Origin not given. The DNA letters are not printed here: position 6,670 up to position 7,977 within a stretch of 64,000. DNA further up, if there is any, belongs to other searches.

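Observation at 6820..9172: Opine dehydrogenase paired with an ornithine-cyclodeaminase/mu-crystallin family enzyme and an SSS symporter: candidate pathway for an N-carboxyalkyl amino acid (opine-type) metabolite in an anaerobic Firmicute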

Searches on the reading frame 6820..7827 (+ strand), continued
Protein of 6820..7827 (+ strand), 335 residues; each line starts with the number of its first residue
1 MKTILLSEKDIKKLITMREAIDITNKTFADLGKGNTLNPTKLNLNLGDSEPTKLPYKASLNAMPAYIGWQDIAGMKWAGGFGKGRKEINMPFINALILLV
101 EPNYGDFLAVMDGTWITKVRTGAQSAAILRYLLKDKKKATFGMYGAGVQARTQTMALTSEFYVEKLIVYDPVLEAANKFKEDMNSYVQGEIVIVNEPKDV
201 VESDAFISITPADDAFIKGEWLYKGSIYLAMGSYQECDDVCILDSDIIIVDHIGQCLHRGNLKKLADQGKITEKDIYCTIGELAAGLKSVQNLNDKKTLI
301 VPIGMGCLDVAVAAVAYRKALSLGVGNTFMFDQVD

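Call 87: find_encoding_contigs(protein=P0137, flank=7000, max_places=2)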
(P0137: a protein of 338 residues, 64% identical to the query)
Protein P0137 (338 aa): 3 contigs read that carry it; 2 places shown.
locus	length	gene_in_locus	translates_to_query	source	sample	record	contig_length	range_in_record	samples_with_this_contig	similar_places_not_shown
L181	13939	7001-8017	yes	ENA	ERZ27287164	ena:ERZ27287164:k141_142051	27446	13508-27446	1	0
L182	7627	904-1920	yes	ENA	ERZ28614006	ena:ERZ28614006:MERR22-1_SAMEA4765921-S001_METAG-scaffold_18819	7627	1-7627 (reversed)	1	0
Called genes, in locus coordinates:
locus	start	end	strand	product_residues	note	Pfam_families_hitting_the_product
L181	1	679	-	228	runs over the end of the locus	PF00687:Ribosomal_L1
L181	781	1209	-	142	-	PF03946:Ribosomal_L11_N, PF00298:Ribosomal_L11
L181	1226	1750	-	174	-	PF02357:NusG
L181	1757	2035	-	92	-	PF00584:SecE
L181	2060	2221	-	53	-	PF00471:Ribosomal_L33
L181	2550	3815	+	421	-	PF08245:Mur_ligase_M, PF27239:FOL3_C (faint), PF02875:Mur_ligase_C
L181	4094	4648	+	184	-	PF07155:ECF-ribofla_trS, PF12822:ECF_trnsprt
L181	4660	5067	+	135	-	PF03652:RuvX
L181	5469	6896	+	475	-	PF00474:SSF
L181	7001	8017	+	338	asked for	PF02423:OCD_Mu_crystall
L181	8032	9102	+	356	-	PF01210:NAD_Gly3P_dh_N (weak), PF02558:ApbA (weak), PF02317:Octopine_DH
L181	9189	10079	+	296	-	PF00892:EamA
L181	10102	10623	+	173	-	PF01661:Macro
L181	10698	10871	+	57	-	-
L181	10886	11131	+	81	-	PF07875:Coat_F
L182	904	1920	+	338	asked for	PF02423:OCD_Mu_crystall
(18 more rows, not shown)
